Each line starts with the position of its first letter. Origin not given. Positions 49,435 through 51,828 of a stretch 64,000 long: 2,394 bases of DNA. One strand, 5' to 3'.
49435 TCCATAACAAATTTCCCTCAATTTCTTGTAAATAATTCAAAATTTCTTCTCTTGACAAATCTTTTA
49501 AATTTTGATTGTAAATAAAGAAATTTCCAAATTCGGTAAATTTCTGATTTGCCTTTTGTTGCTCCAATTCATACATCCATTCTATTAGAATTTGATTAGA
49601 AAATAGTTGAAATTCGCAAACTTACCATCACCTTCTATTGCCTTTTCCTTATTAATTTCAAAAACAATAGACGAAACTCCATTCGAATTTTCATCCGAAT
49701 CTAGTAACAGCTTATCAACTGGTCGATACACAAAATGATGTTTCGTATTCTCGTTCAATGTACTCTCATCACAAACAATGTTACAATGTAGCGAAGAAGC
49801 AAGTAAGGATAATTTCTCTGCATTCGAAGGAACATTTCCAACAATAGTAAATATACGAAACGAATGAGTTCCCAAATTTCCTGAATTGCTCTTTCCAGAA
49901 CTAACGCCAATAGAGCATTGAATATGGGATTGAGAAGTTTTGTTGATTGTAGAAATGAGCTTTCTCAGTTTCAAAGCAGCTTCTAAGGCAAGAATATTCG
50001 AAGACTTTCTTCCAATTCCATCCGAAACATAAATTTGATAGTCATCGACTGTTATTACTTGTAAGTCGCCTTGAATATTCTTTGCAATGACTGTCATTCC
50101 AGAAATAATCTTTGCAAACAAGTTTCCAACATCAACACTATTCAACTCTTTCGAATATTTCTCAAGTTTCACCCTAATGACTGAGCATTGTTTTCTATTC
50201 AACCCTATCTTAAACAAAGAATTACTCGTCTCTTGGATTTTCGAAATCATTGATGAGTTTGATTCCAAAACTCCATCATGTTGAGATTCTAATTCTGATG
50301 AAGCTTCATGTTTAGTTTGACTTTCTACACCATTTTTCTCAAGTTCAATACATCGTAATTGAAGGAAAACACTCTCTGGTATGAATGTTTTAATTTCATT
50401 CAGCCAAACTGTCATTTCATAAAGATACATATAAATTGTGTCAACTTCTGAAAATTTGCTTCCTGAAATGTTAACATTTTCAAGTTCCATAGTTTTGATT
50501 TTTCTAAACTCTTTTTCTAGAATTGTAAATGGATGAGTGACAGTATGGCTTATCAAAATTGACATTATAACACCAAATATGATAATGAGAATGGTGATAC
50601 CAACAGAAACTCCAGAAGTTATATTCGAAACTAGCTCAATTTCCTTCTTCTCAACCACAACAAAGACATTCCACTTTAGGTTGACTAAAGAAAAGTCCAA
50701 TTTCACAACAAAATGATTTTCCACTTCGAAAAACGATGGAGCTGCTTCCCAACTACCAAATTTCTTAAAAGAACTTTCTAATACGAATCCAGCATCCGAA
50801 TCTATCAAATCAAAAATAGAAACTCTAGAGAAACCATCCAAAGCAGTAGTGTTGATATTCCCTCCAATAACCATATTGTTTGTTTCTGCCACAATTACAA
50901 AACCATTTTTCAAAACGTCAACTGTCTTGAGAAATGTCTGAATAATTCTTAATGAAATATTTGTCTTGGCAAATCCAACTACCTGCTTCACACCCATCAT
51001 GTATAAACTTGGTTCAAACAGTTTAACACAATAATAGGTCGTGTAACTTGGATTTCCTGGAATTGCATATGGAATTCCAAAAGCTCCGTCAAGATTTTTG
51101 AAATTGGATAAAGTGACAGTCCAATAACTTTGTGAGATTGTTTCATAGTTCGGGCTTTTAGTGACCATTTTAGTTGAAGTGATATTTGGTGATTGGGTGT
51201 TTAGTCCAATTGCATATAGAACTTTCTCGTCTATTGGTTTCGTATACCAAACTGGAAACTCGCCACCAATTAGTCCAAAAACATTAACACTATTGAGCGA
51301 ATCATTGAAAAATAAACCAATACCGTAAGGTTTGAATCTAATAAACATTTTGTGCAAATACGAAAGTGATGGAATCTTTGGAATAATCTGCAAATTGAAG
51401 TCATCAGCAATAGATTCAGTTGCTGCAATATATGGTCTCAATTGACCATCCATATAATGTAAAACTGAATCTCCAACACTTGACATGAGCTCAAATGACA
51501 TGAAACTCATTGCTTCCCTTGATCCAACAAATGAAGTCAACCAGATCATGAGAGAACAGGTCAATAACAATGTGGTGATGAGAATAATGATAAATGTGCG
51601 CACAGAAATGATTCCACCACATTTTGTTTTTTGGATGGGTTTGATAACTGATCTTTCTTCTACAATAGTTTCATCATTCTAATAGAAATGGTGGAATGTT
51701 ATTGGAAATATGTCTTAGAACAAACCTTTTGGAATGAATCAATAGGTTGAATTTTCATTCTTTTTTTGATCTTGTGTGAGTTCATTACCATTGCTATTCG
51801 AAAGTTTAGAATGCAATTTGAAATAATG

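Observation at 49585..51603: Receptor-type cyclase-like gene with a Cache-like ectodomain and degenerate catalytic motifs (possible pseudo-cyclase)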

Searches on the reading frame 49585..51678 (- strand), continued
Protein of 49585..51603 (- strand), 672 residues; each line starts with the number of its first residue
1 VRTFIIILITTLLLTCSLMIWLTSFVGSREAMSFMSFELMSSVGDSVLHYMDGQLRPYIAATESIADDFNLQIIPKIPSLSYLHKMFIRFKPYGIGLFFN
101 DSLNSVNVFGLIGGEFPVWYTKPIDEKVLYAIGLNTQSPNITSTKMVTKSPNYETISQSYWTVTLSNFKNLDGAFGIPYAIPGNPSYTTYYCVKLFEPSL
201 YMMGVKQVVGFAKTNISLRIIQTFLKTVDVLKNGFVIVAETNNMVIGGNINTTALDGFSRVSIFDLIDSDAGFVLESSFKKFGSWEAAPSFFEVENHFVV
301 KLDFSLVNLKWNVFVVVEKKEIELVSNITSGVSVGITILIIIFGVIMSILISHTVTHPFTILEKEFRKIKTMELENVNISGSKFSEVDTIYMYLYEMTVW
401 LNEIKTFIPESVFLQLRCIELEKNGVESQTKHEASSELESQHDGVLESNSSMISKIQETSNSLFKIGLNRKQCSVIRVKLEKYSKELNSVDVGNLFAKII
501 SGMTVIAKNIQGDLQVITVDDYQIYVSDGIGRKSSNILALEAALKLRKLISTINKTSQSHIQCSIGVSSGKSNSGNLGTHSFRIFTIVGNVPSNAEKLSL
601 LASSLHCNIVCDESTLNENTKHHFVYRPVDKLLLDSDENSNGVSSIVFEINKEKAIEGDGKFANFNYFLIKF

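Call 70: list_cluster_members(proteins=[P0059, P0075, P0079, P0087, P0094, P0097, P0110, P0117, P0133, P0144])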
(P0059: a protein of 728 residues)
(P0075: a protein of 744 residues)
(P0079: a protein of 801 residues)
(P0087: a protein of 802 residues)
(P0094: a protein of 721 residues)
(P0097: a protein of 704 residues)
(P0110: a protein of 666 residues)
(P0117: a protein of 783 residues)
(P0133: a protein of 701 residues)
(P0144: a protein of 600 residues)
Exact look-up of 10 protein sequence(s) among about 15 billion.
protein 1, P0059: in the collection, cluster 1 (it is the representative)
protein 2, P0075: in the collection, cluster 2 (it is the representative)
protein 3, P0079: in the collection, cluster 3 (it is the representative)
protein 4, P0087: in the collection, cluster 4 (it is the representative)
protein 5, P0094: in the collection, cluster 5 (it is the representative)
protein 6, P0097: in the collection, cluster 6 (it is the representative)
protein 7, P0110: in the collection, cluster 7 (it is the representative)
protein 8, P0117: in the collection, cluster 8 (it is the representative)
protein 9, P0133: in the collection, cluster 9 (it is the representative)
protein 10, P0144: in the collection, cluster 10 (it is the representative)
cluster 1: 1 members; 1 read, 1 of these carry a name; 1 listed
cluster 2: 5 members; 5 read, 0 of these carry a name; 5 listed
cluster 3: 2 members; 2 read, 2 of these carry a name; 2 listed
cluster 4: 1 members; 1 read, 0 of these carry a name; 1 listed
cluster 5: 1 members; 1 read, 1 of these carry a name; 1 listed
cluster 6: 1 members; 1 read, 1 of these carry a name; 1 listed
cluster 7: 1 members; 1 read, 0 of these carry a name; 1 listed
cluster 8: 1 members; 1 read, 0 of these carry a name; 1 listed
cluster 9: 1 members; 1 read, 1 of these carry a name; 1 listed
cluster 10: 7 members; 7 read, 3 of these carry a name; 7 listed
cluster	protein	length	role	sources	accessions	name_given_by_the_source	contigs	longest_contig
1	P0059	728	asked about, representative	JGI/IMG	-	class 3 adenylate cyclase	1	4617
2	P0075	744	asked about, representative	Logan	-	-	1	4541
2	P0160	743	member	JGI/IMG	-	-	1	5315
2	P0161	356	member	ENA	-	-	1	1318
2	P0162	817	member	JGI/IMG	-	-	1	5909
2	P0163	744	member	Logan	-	-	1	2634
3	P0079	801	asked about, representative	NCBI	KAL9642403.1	hypothetical protein ABK040_014246 [Willaertia magna]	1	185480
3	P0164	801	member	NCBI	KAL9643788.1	hypothetical protein ABK040_016090 [Willaertia magna]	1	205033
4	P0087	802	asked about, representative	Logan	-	-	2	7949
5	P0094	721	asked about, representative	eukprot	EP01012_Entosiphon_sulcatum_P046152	TRINITY_DN6188_c0_g1_i1.p1 TRINITY_DN6188_c0_g1~~TRINITY_DN6188_c0_g1_i1.p1 ORF ...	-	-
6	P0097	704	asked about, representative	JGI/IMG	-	class 3 adenylate cyclase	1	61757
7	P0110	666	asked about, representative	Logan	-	-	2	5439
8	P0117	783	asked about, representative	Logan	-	-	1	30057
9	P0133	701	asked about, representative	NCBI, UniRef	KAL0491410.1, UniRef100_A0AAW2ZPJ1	adenylate cyclase [Acrasis kona] | Adenylate cyclase n=1 Tax=Acrasis kona TaxID=1008807 RepID=A0AAW2ZPJ1_9EUKA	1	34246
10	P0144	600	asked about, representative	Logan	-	-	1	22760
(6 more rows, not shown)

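Call 86: search_protein_families(library=pfam, proteins=[P0076, P0147, P0046, P0048, P0136, P0051, P0055, P0092], max_evalue=0.001)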
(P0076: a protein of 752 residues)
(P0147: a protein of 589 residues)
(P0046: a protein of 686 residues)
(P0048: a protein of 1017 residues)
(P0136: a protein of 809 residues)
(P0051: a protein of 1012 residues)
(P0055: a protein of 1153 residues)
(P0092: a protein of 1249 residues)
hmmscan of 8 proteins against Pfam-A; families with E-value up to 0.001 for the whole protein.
P0076 (752 aa): 2 families
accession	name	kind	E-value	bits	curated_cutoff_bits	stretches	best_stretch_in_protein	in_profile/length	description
PF00211.25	Guanylate_cyc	-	1e-24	87.6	21.9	1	491-672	7-181/183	Adenylate and Guanylate cyclase catalytic domain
PF02743.24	dCache_1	-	5.9e-07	29.7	45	1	179-372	77-239/240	Cache domain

P0147 (589 aa): 3 families
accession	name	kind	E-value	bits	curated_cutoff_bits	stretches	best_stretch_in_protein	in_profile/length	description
PF00211.25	Guanylate_cyc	-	1.2e-19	71.1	21.9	1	326-502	6-175/183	Adenylate and Guanylate cyclase catalytic domain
PF02743.24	dCache_1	-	2.9e-14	53.6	45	1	24-197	71-238/240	Cache domain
PF22673.2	MCP-like_PDC_1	-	3e-07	31.3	27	1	43-108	50-112/113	Methyl-accepting chemotaxis protein-like, first PDC sensor domain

P0046 (686 aa): 0 families

P0048 (1017 aa): 0 families

P0136 (809 aa): 3 families
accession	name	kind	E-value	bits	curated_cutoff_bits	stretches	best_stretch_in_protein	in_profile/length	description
PF00211.25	Guanylate_cyc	-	4.9e-15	56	21.9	1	549-724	8-176/183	Adenylate and Guanylate cyclase catalytic domain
PF02743.24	dCache_1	-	3.5e-09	37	45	1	278-431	100-240/240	Cache domain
PF22673.2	MCP-like_PDC_1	-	3.2e-05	24.7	27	1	271-331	54-112/113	Methyl-accepting chemotaxis protein-like, first PDC sensor domain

P0051 (1012 aa): 0 families

P0055 (1153 aa): 6 families
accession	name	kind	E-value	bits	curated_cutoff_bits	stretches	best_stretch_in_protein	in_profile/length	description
PF12796.13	Ank_2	-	3.8e-31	107.9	27.3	4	99-167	23-90/90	Ankyrin repeats (3 copies)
PF00023.36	Ank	-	1.1e-23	82.4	21.1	1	137-167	2-32/33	Ankyrin repeat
PF13606.12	Ank_3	-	1e-17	62.6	22.3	0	201-226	2-26/30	Ankyrin repeat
PF13637.12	Ank_4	-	7.4e-17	61.5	22.7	2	108-145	1-38/50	Ankyrin repeats (many copies)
PF13857.12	Ank_5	-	2e-13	50.8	27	1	306-354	9-56/56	Ankyrin repeats (many copies)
PF02743.24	dCache_1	-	1.9e-06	28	45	1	554-712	95-237/240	Cache domain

P0092 (1249 aa): 0 families
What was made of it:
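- On dCache_1 extracellular sensor domain: The sensor-homologous relative P0147 reaches 53.6 bits (call 86).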

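Call 87: list_cluster_members(proteins=[P0076, P0147, P0136, P0046, P0051, P0064, P0118, P0121, P0016, P0031])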
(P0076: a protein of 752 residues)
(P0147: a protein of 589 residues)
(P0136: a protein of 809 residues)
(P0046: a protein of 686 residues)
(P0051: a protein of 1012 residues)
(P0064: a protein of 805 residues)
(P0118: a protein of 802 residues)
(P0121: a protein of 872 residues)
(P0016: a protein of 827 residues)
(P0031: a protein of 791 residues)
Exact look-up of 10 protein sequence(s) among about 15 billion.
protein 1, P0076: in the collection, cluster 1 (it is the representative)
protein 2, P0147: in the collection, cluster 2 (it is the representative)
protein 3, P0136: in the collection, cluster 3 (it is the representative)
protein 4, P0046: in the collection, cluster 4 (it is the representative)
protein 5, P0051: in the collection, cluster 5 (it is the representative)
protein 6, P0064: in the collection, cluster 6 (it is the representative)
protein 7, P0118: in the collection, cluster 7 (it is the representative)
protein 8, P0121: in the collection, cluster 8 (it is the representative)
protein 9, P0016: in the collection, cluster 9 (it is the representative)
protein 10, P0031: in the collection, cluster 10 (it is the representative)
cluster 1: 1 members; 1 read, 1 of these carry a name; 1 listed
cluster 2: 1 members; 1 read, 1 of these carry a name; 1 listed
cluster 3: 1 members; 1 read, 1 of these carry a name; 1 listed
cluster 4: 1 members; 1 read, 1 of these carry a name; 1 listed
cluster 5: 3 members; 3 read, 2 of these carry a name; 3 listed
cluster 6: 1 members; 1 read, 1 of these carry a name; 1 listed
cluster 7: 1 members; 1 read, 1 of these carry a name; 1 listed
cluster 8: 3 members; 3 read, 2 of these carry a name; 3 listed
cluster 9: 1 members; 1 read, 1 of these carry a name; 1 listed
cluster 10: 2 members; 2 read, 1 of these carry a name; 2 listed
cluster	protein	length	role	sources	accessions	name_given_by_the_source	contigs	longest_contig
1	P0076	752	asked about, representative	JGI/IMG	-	class 3 adenylate cyclase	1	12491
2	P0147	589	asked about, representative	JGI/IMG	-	adenylate cyclase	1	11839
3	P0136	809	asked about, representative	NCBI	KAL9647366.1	hypothetical protein ABK040_011730 [Willaertia magna]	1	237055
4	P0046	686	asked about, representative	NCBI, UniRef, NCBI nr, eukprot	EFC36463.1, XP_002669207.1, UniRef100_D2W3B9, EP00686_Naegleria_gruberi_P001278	predicted protein [Naegleria gruberi] | Predicted protein n=1 Tax=Naegleria gruberi TaxID=5762 RepID=D2W3B9_NAEGR | uncharacterized protein NAEGRDRAFT_75893 [Naegleria gruberi]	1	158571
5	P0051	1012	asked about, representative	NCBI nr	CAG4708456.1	unnamed protein product [Naegleria fowleri]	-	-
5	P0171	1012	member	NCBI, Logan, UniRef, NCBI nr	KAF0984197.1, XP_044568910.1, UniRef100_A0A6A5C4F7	hypothetical protein FDP41_007374 [Naegleria fowleri] | Guanylate cyclase domain-containing protein n=1 Tax=Naegleria fowleri TaxID=5763 ... | uncharacterized protein FDP41_007374 [Naegleria fowleri]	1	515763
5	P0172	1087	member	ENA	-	-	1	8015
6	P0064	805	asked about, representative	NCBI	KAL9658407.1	hypothetical protein ABK040_015726 [Willaertia magna]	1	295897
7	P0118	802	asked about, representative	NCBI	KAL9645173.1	hypothetical protein ABK040_002375 [Willaertia magna]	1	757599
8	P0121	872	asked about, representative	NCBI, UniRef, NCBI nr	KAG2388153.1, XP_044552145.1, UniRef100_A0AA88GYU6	hypothetical protein C9374_001003 [Naegleria lovaniensis] | Guanylate cyclase domain-containing protein n=1 Tax=Naegleria lovaniensis TaxID=51637 ... | uncharacterized protein C9374_001003 [Naegleria lovaniensis]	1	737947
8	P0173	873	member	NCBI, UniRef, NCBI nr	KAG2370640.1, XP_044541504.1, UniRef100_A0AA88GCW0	hypothetical protein C9374_014724 [Naegleria lovaniensis] | Guanylate cyclase domain-containing protein n=1 Tax=Naegleria lovaniensis TaxID=51637 ... | uncharacterized protein C9374_014724 [Naegleria lovaniensis]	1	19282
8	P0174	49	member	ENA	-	-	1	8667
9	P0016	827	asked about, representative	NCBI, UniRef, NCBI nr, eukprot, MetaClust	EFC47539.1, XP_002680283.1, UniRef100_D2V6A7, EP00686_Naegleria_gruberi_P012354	predicted protein [Naegleria gruberi] | Predicted protein n=1 Tax=Naegleria gruberi TaxID=5762 RepID=D2V6A7_NAEGR | uncharacterized protein NAEGRDRAFT_64367 [Naegleria gruberi]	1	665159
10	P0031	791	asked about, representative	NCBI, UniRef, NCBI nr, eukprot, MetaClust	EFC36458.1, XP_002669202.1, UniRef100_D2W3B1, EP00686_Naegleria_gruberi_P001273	predicted protein [Naegleria gruberi] | Predicted protein n=1 Tax=Naegleria gruberi TaxID=5762 RepID=D2W3B1_NAEGR | uncharacterized protein NAEGRDRAFT_75884 [Naegleria gruberi]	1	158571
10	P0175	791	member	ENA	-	-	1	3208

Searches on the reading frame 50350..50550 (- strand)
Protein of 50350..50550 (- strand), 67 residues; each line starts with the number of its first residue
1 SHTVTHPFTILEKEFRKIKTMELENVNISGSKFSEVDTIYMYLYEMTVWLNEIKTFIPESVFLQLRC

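Call 61: search_solved_structures(query=A5, max_evalue=10, show_alignments=3)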
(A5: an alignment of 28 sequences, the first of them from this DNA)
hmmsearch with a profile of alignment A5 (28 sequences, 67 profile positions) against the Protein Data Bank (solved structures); distinct sequences matched with E-value up to 10: 11.
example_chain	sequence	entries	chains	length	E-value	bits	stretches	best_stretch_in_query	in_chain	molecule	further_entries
6lja_A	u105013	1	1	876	0.21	15.1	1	1-40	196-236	Heparinase II/III-like protein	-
6ljl_A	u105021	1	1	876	0.21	15.1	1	1-40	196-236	Heparinase II/III-like protein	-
1cfr_A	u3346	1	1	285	0.25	14.8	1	24-57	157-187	RESTRICTION ENDONUCLEASE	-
2y0t_A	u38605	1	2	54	0.28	14.7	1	3-50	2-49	AF1503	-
2lfs_A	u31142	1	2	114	0.3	14.6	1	3-52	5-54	HAMP domain-containing protein, Osmolarity sensor protein EnzV chimera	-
2l7i_A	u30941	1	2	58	0.32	14.5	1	3-50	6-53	Uncharacterized protein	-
3zrv_A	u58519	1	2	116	0.35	14.4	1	3-52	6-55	HAMP, OSMOLARITY SENSOR PROTEIN ENVZ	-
3zrx_A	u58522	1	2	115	0.36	14.3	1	3-52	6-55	AF1503 PROTEIN, OSMOLARITY SENSOR PROTEIN ENVZ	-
9r1o_A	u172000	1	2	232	0.62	13.6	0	29-50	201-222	sc-apCC-6-DPH-NR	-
2y20_A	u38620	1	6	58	1.2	12.6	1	3-50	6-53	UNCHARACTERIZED PROTEIN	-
7moq_X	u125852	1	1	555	7.3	10.1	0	31-52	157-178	Docking complex 1 protein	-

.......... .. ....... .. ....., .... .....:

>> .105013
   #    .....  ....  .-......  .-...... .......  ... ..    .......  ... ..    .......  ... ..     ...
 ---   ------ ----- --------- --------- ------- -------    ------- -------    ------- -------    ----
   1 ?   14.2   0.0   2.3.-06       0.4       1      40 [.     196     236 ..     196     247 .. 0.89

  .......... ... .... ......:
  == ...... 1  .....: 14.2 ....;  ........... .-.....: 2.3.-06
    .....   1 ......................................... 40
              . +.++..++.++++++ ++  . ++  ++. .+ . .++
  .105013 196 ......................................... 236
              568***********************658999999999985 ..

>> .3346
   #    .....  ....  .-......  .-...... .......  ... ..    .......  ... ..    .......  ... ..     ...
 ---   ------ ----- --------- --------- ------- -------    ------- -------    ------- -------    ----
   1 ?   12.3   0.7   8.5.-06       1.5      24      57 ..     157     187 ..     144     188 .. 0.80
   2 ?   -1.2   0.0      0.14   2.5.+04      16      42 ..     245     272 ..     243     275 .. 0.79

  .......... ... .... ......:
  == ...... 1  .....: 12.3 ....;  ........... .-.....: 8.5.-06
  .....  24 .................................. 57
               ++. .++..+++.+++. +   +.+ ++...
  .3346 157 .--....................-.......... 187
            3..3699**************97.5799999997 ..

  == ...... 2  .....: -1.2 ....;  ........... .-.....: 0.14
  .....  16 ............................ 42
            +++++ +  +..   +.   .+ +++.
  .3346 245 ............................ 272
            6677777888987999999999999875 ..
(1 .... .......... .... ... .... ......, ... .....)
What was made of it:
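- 50350..50541 (-): HAMP-like helix-connector-helix and cyclase-transducer-like helix (aa 391-454; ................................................). Af1503 HAMP structures are hit only at E about 0.3 (call 61), so HAMP identity is suggestive and not proven.
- On HAMP domain: Six Af1503 HAMP entries are hit over positions 3-50, but only at E 0.28-1.2 (call 61).
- Tried and rejected: HAMP could not be confirmed by profile (call 61).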

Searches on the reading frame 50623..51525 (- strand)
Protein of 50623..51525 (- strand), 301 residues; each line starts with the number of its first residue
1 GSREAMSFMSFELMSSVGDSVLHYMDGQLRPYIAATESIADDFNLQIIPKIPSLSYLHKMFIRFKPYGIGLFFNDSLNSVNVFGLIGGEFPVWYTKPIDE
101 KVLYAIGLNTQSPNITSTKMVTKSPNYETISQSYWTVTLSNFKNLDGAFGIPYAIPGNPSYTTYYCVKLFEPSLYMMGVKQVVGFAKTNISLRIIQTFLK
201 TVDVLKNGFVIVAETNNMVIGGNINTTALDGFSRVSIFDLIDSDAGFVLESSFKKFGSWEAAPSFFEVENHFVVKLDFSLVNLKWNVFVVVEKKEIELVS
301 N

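Call 78: search_solved_structures(query=A6, max_evalue=1, show_alignments=2)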
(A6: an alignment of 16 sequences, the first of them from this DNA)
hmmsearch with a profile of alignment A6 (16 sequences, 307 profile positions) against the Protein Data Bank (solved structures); distinct sequences matched with E-value up to 1: 10.
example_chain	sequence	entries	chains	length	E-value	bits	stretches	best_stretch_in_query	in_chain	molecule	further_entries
6mni_A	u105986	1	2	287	1.1e-05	28.3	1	101-221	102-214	Methyl-accepting chemotaxis protein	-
7w0w_A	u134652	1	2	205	9.2e-05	25.3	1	101-223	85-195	Methyl-accepting chemotaxis protein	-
8ugc_A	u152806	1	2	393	0.092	15.4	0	3-46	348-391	FD15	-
3c8c_A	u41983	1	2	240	0.1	15.3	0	183-223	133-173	Methyl-accepting chemotaxis protein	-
5ave_A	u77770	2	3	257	0.11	15.2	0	183-223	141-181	Methyl-accepting chemotaxis (MCP) signaling domain protein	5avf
6iop_A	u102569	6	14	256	0.11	15.1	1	127-223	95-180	Methyl-accepting chemotaxis protein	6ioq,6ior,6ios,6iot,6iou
6iov_A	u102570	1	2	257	0.18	14.5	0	183-223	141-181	Methyl-accepting chemotaxis (MCP) signaling domain protein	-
3li8_A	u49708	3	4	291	0.37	13.5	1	171-217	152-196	Hypothetical sensory transduction histidine kinase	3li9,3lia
3lib_A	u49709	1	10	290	0.96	12.1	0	180-221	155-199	Hypothetical sensory transduction histidine kinase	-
2vov_A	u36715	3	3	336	0.99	12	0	147-214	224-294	SURFACE-ASSOCIATED PROTEIN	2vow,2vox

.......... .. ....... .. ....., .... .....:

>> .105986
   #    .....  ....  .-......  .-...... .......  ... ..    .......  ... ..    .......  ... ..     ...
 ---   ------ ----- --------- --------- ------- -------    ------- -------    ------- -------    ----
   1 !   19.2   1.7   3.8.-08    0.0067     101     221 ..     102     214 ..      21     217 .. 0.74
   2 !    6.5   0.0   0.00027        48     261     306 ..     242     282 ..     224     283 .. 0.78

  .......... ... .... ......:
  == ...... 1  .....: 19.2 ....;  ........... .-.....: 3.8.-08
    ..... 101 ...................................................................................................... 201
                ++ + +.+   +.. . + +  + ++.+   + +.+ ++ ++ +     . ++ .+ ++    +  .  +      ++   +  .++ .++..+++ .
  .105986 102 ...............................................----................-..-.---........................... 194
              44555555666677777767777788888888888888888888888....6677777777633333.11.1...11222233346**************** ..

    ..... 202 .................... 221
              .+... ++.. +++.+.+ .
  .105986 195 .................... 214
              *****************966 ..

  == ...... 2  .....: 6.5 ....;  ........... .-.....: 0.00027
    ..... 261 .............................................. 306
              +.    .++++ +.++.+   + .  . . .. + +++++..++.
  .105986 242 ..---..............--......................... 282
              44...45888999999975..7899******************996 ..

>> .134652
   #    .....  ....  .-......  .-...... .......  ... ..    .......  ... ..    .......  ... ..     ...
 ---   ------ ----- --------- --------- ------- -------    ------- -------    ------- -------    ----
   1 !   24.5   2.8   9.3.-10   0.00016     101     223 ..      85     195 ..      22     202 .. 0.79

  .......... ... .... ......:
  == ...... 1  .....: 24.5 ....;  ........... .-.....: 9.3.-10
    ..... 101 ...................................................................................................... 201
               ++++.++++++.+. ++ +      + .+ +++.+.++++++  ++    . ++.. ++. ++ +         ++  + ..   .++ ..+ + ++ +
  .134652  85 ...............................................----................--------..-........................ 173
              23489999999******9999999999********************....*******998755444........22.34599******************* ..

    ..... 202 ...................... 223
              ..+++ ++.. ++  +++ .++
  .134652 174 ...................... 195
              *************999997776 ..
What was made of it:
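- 50626..51525 (-): Extracellular dCache-type ligand-binding domain (aa 63-362) with five N-x-S/T sequons. Profile against PDB chemoreceptor ligand-binding domains, E=1.1e-5 (call 78).
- On dCache_1 extracellular sensor domain: The 16-sequence ectodomain profile hits chemoreceptor ligand-binding domains 6mni (E=1.1e-5) and 7w0w (E=9.2e-5), then Mlp24/37, 3c8c and 3li8 weakly (call 78).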
